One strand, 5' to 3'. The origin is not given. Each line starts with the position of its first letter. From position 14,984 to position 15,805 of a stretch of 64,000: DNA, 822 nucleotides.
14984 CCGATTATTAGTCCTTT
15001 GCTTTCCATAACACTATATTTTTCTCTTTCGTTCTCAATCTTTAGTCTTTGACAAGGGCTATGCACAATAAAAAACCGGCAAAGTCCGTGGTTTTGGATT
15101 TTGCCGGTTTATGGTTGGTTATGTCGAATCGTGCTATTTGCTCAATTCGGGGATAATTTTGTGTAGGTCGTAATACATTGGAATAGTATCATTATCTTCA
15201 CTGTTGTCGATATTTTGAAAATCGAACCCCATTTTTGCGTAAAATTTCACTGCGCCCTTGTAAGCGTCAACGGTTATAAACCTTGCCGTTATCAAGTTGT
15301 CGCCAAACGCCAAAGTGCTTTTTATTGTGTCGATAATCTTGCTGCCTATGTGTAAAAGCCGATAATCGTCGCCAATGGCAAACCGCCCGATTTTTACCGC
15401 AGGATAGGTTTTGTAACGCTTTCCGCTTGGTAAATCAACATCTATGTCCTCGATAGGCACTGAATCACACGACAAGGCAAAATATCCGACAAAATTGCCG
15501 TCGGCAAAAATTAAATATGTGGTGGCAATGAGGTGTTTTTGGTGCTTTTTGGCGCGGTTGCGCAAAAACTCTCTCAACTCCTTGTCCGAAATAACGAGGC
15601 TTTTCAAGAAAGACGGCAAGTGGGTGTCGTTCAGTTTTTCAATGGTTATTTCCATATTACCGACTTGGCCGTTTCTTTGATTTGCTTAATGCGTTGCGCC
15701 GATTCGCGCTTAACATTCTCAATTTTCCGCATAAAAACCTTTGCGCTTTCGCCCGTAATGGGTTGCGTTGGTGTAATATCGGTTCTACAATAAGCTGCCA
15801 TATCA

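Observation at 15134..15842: Self-contained small-ORF + GNAT module inserted in the late arm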

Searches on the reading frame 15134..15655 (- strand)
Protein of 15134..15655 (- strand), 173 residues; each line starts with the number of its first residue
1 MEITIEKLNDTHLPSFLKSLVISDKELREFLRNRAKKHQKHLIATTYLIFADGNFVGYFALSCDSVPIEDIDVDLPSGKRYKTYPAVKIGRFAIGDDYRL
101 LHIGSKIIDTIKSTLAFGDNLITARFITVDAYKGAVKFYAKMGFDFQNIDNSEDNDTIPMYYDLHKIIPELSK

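Call 3: search_protein_families(library=pfam, proteins=[window:15134-15655:-], max_evalue=1)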
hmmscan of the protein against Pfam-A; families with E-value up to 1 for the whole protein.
window:15134-15655:- (173 aa): 3 families
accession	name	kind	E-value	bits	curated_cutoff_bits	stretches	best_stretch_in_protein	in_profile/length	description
PF13673.13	Acetyltransf_10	-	5.9e-07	30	23.6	1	24-147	7-110/128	Acetyltransferase (GNAT) domain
PF00583.31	Acetyltransf_1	-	5e-06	27.2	20.7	1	28-144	22-116/116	Acetyltransferase (GNAT) family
PF13508.13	Acetyltransf_7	-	2.4e-05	25.1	27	1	47-144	6-82/84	Acetyltransferase (GNAT) domain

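Call 4: search_protein_families(library=ncbifam, proteins=[window:15134-15655:-], max_evalue=1)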
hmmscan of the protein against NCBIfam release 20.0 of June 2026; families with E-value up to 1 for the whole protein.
window:15134-15655:- (173 aa): 3 families
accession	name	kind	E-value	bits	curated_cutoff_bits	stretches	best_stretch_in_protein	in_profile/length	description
TIGR01575.1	rimI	equivalog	0.034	14.3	86.4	1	88-148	57-116/132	ribosomal protein S18-alanine N-acetyltransferase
NF000360.1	sat4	exception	0.055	13.5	380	1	88-151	98-160/180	streptothricin N-acetyltransferase Sat4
NF053587.1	SpmdActasePaiA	equivalog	0.058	13.2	250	1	28-144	43-147/172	spermidine/spermine N(1)-acetyltransferase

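Call 5: search_solved_structures(query=window:15134-15655:-, max_evalue=10, show_alignments=3)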
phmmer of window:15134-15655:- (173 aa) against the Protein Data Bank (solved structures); distinct sequences matched with E-value up to 10: 4.
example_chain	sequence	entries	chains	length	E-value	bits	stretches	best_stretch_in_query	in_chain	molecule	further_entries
7f37_B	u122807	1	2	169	0.0037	20.4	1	19-144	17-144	GNAT family N-acetyltransferase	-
9ilr_A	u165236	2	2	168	0.011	18.8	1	21-144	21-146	N-acetyltransferase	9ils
4pv6_C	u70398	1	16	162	0.041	16.9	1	78-147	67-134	N-terminal acetyltransferase complex subunit [ARD1]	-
4w8x_A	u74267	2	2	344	0.51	13.4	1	116-164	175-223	CRISPR system Cmr subunit Cmr1-1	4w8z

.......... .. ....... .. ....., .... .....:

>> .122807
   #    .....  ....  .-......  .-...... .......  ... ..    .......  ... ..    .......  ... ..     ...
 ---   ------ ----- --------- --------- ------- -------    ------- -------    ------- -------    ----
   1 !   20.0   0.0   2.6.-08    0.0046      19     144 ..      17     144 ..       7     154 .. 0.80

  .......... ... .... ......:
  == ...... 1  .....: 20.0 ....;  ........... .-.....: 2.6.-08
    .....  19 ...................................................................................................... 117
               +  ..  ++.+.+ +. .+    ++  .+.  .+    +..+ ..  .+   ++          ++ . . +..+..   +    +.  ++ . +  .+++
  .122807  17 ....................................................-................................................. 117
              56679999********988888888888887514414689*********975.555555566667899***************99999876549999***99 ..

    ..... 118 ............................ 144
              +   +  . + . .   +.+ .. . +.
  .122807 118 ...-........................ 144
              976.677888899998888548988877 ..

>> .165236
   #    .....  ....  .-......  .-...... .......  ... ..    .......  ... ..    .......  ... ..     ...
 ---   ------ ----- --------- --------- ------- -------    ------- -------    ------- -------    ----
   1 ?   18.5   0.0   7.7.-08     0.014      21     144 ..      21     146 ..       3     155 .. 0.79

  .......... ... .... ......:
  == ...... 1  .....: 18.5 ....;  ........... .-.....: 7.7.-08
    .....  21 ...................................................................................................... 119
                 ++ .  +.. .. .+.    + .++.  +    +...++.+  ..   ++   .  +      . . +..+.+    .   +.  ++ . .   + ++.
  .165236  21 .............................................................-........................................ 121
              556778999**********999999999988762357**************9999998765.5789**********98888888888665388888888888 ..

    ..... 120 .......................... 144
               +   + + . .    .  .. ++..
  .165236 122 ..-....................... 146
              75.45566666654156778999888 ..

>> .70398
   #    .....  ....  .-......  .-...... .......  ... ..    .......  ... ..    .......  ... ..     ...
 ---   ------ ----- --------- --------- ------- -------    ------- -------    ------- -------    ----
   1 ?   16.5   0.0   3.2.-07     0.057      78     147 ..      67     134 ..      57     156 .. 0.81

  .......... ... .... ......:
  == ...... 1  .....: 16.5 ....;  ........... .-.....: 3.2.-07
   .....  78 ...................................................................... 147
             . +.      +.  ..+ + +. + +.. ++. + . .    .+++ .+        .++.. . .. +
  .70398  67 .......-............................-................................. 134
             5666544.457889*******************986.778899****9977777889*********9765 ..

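Call 6: find_homologous_proteins(query=window:15134-15655:-)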
Query window:15134-15655:- (173 aa): 13 proteins with E <= 0.001 among 49 candidates.
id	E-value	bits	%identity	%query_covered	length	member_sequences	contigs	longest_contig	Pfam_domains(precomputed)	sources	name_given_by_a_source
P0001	7.5e-110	382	100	100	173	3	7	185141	PF13673.14,PF00583.32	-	-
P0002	1.8e-19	88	37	86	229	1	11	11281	PF13673.14,PF13508.14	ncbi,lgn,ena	-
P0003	4.5e-19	87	37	84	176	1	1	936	-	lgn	-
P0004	5.5e-19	87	33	97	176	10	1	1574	PF13673.14,PF13508.14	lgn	-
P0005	2.6e-18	84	36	96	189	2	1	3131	-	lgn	-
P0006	7.0e-18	83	35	93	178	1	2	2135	PF13673.14,PF13508.14,PF00583.32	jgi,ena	-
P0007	4.1e-17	80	39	84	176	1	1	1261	PF13508.14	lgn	-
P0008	4.2e-17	80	34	94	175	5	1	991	PF13673.14,PF13508.14,PF00583.32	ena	-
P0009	8.9e-15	73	37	87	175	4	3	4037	PF13673.14,PF13508.14,PF00583.32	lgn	-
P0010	4.0e-13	67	35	82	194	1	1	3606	PF13673.14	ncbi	ncbi:MAG: N-acetyltransferase, partial [Methanobacteriaceae archaeon]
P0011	4.3e-13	67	34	86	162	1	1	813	-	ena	-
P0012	2.5e-10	58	35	81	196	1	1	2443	PF13673.14,PF13508.14,PF00583.32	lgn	-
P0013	5.4e-8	51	32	84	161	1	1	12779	-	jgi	jgi:GNAT superfamily N-acetyltransferase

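Call 7: search_protein_families(library=padloc, proteins=[window:15134-15655:-], max_evalue=1)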
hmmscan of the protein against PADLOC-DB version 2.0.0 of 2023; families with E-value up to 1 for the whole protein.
window:15134-15655:- (173 aa): 0 families

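Call 8: search_protein_families(library=phrogs, proteins=[window:15134-15655:-], max_evalue=0.01)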
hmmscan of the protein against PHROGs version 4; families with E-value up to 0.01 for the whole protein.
window:15134-15655:- (173 aa): 2 families
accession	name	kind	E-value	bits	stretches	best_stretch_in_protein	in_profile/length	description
phrog_1758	-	other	4.1e-26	93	1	23-167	29-181/184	acetyltransferase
phrog_3810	-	other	0.0016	19.4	1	55-149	71-147/155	acetyltransferase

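Call 9: find_encoding_contigs(protein=P0001, flank=6000, max_places=8)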
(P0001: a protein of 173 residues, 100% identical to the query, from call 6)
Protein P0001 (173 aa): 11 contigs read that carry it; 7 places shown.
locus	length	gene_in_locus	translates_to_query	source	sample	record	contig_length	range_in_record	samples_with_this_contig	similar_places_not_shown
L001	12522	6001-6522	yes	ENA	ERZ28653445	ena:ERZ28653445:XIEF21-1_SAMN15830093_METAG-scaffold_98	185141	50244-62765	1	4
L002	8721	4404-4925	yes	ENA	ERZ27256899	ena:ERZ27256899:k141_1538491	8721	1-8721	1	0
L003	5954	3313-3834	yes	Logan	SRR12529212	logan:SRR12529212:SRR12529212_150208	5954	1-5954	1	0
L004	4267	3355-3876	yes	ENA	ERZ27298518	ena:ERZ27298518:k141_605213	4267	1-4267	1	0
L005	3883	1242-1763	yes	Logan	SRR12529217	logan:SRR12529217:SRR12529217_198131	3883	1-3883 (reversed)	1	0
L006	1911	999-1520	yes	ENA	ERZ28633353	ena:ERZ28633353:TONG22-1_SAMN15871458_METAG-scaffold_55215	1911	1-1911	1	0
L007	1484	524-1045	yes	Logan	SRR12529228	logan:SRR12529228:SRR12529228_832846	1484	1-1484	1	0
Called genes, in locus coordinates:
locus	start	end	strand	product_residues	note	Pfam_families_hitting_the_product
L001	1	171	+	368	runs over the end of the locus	-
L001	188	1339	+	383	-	-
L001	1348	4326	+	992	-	PF03406:Phage_fiber_2 (faint), PF02839:CBM_5_12 (faint)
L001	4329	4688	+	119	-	-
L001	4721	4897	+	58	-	-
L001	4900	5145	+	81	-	-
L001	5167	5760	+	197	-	-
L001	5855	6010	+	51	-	-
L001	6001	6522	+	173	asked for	PF00583:Acetyltransf_1 (weak), PF13673:Acetyltransf_10 (weak)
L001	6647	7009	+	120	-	-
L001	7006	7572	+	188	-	PF20186:DUF6549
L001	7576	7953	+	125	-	-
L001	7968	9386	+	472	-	-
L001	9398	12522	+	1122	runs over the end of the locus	-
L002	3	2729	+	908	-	?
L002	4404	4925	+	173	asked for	PF00583:Acetyltransf_1 (weak), PF13673:Acetyltransf_10 (weak)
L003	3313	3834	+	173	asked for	PF00583:Acetyltransf_1 (weak), PF13673:Acetyltransf_10 (weak)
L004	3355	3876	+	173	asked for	PF00583:Acetyltransf_1 (weak), PF13673:Acetyltransf_10 (weak)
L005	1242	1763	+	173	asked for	PF00583:Acetyltransf_1 (weak), PF13673:Acetyltransf_10 (weak)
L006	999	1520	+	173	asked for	PF00583:Acetyltransf_1 (weak), PF13673:Acetyltransf_10 (weak)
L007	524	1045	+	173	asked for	PF00583:Acetyltransf_1 (weak), PF13673:Acetyltransf_10 (weak)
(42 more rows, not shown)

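Call 10: find_encoding_contigs(protein=P0002, flank=4000, max_places=6)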
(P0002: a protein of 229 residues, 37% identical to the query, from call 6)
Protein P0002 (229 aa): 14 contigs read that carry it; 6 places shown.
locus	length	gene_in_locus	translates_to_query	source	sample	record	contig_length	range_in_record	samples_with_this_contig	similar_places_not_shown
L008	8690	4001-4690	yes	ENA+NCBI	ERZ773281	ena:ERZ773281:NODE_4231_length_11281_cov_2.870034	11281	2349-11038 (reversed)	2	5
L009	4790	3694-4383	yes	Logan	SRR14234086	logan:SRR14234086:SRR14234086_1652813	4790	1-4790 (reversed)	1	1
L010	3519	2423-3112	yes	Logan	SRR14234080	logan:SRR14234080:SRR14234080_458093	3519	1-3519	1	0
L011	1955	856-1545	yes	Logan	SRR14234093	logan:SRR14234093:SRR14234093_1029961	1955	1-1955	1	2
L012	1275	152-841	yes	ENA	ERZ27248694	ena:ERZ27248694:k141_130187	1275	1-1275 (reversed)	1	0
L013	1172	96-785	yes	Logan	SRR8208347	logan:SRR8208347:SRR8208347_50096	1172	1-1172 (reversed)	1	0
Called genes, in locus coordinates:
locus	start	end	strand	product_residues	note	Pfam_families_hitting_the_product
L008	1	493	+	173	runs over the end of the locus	PF10543:ORF6N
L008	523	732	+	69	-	-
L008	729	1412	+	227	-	-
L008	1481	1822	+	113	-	PF12728:HTH_17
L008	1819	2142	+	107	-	-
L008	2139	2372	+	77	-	-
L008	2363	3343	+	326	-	-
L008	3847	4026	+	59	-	-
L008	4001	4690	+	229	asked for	PF13508:Acetyltransf_7 (weak), PF13673:Acetyltransf_10 (weak)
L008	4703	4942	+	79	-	-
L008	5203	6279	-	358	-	PF00144:Beta-lactamase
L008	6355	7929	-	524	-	PF00083:Sugar_tr, PF06609:TRI12 (weak), PF07690:MFS_1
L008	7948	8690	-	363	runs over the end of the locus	PF00364:Biotin_lipoyl (faint), PF25917:BSH_RND, PF25919:BSH_CusB (weak), PF25973:BSH_CzcB, PF25990:Beta-barrel_YknX (faint), PF25885:HH_EMRA (faint), PF25963:Beta-barrel_AAEA (faint), PF25954:Beta-barrel_RND_2 (weak)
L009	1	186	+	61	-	?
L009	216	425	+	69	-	-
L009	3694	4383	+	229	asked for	PF13508:Acetyltransf_7 (weak), PF13673:Acetyltransf_10 (weak)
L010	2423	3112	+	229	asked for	PF13508:Acetyltransf_7 (weak), PF13673:Acetyltransf_10 (weak)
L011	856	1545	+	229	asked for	PF13508:Acetyltransf_7 (weak), PF13673:Acetyltransf_10 (weak)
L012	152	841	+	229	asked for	PF13508:Acetyltransf_7 (weak), PF13673:Acetyltransf_10 (weak)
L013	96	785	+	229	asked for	PF13508:Acetyltransf_7 (weak), PF13673:Acetyltransf_10 (weak)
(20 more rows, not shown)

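Call 17: find_related_loci(query=A1, collection=genome_contigs, flank=3000)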
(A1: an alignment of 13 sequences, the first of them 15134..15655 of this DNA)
Query A1 (173 aa) in genome_contigs; peptide patterns used: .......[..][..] (x = any residue, [..] = any of these).
599 stretches matched a pattern (row limit reached: there are more); 566 encode a relative of the query (tblastn E <= 1e-3); the best 80 are kept; 80 distinct loci.
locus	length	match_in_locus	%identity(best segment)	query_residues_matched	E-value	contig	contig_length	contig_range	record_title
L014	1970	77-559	40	5-164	2e-31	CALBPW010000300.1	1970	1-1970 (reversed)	MAG TPA_asm: uncultured Bacteroidetes bacterium isolate ERR1278104_bin.231_CONCOCT_v1.1_MAG genome assembly, contig: ERZ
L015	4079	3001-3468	40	17-164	6e-30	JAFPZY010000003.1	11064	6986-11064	MAG: Paludibacteraceae bacterium isolate RGIG1628 Goat_Abomasum.Co__c52523, whole genome shotgun sequence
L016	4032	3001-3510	39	7-168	9e-30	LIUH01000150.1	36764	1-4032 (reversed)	MAG: Fibrobacteria bacterium GUT31 contig_475, whole genome shotgun sequence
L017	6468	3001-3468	40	17-164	2e-29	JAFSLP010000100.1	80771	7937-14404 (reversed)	MAG: Paludibacteraceae bacterium isolate RGIG3254 Goat_Reticulum-3__c641072, whole genome shotgun sequence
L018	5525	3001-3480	38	17-168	1e-28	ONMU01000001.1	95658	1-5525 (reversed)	uncultured Bacteroidales bacterium isolate RUG454 genome assembly, contig: scaffold_106, whole genome shotgun sequence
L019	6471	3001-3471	39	17-164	1e-28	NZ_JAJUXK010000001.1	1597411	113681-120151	Dyadobacter sp. CY343 Scaffold1_1, whole genome shotgun sequence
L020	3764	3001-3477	39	15-167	2e-28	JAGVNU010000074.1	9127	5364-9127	MAG: Thermodesulfovibrionia bacterium isolate DeMMO3_26 c_000000034839, whole genome shotgun sequence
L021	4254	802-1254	41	24-167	2e-28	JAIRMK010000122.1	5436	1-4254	MAG: Prevotellaceae bacterium isolate Cd354_bin100 k119_2375291, whole genome shotgun sequence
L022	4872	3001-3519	38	1-167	4e-28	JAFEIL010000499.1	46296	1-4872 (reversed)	MAG: Emticicia sp. isolate EMPMRC01 NODE_136_length_46296_cov_12.955559, whole genome shotgun sequence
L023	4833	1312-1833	38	2-167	4e-28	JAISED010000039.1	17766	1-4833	MAG: Eubacteriales Family XIII. Incertae Sedis bacterium isolate Gx485_bin168 k119_5120580, whole genome shotgun sequenc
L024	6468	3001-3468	39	17-164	5e-28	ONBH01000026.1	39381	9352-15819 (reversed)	uncultured Bacteroidales bacterium isolate RUG152 genome assembly, contig: scaffold_862, whole genome shotgun sequence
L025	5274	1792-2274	37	17-168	3e-27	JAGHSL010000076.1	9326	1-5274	MAG: Candidatus Limimorpha equi isolate E1_MB2_99 c_000000145038, whole genome shotgun sequence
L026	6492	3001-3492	38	15-168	1e-27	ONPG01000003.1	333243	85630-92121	uncultured Bacteroidales bacterium isolate RUG505 genome assembly, contig: scaffold_3, whole genome shotgun sequence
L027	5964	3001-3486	40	17-167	2e-27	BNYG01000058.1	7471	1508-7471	Bacteroidia bacterium PG1894_40 DNA, sequence058, whole genome shotgun sequence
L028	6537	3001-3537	38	1-173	1e-27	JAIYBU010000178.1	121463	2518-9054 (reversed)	MAG: Cytophagaceae bacterium isolate E1_MAG_00056 pond_E1_MAG_00056_000000000002, whole genome shotgun sequence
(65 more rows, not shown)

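Call 18: find_related_loci(query=A1, collection=viral_contigs, flank=3000)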
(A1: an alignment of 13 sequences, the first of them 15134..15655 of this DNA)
Query A1 (173 aa) in viral_contigs; peptide patterns used: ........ (x = any residue, [..] = any of these).
13 stretches matched a pattern; 11 encode a relative of the query (tblastn E <= 1e-3); 11 distinct loci.
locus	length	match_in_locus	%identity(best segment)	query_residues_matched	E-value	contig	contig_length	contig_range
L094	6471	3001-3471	40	18-168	2e-29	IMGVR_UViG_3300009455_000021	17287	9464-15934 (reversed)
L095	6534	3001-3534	36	7-168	8e-24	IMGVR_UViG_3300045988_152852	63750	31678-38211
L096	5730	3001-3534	36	7-168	2e-22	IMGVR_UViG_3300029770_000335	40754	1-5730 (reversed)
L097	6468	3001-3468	37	17-164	3e-22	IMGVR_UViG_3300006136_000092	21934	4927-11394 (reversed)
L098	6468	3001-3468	37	17-164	3e-22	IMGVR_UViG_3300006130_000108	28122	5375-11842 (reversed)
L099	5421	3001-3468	37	17-164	3e-22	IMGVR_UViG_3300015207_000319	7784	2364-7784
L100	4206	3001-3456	35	23-164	2e-21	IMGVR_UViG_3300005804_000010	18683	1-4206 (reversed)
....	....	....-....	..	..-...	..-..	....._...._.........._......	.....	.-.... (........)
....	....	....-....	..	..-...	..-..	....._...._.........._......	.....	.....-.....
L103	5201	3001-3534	36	7-168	4e-22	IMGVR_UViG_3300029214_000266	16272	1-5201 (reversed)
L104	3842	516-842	35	24-121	2e-12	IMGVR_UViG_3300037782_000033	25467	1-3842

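Call 23: search_protein_families(library=ncbifam, proteins=[P0004, P0009], max_evalue=1)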
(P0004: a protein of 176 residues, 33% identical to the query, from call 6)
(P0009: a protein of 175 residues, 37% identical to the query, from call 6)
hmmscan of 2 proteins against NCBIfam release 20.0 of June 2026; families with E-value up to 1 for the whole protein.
P0004 (176 aa): 2 families
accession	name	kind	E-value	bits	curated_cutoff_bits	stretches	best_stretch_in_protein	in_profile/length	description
NF000360.1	sat4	exception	0.09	12.8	380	1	95-152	98-155/180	streptothricin N-acetyltransferase Sat4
TIGR01575.1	rimI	equivalog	0.11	12.7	86.4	1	93-152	55-114/132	ribosomal protein S18-alanine N-acetyltransferase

P0009 (175 aa): 6 families
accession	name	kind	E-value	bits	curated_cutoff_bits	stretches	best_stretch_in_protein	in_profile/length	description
NF010241.0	PRK13688.1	equivalog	0.0059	16.4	194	1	85-163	71-140/159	N-acetyltransferase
TIGR01575.1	rimI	equivalog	0.018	15.2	86.4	1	98-158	57-117/132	ribosomal protein S18-alanine N-acetyltransferase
NF053587.1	SpmdActasePaiA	equivalog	0.018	14.9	250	1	95-153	89-147/172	spermidine/spermine N(1)-acetyltransferase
NF000358.1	sat2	exception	0.04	13.7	360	1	97-158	84-145/174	streptothricin N-acetyltransferase Sat2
NF007807.0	PRK10514.1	equivalog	0.062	13.2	134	1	139-157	108-126/147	acetyltransferase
NF002959.0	PRK03624.1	equivalog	0.14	11.9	124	1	101-157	77-133/147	GNAT family acetyltransferase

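Call 29: search_dna_similar(query=window:15134-15655:-, collection=phages, mode=protein, max_rows=30)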
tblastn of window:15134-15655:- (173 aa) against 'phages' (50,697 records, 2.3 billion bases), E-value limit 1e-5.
Records with a match: 6; places in all: 6; records where one place covers at least 80% of the query: 5.
Best place of each record, by identity: <60% 6.
By first word of the organism name: Acinetobacter 3; Bacteroides 1; Vibrio 1; Bacteriophage 1.
By host as written in the record: Acinetobacter baumannii YMC/09/02/B1251 2; Bacteroides salyersiae BG8 1; Vibrio cholerae Ch457 1; Acinetobacter baumannii 1; - 1.
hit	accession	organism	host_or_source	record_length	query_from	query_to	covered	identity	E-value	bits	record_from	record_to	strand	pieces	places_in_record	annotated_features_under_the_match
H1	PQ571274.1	Bacteroides phage BS-TP1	Bacteroides salyersiae BG8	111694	7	168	94%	35.9%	1e-17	84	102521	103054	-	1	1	acetyltransferase | hypothetical protein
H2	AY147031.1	Vibrio phage Ch457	Vibrio cholerae Ch457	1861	25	166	82%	31.2%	8e-14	74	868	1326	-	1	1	ORF14d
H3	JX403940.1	Acinetobacter phage YMC/09/02/B1251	Acinetobacter baumannii YMC/09/02/B1251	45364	2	145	83%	30.1%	9e-8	56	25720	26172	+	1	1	hypothetical protein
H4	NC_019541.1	Acinetobacter phage YMC/09/02/B1251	Acinetobacter baumannii YMC/09/02/B1251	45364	2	145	83%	30.1%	9e-8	56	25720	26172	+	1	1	acetyltransferase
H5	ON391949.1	Acinetobacter phage YC#06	Acinetobacter baumannii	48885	2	145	83%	30.1%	9e-8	56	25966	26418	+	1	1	hypothetical protein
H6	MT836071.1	Bacteriophage sp.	human fecal samples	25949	56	144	51%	33.7%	2e-6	52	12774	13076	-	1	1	record has no annotation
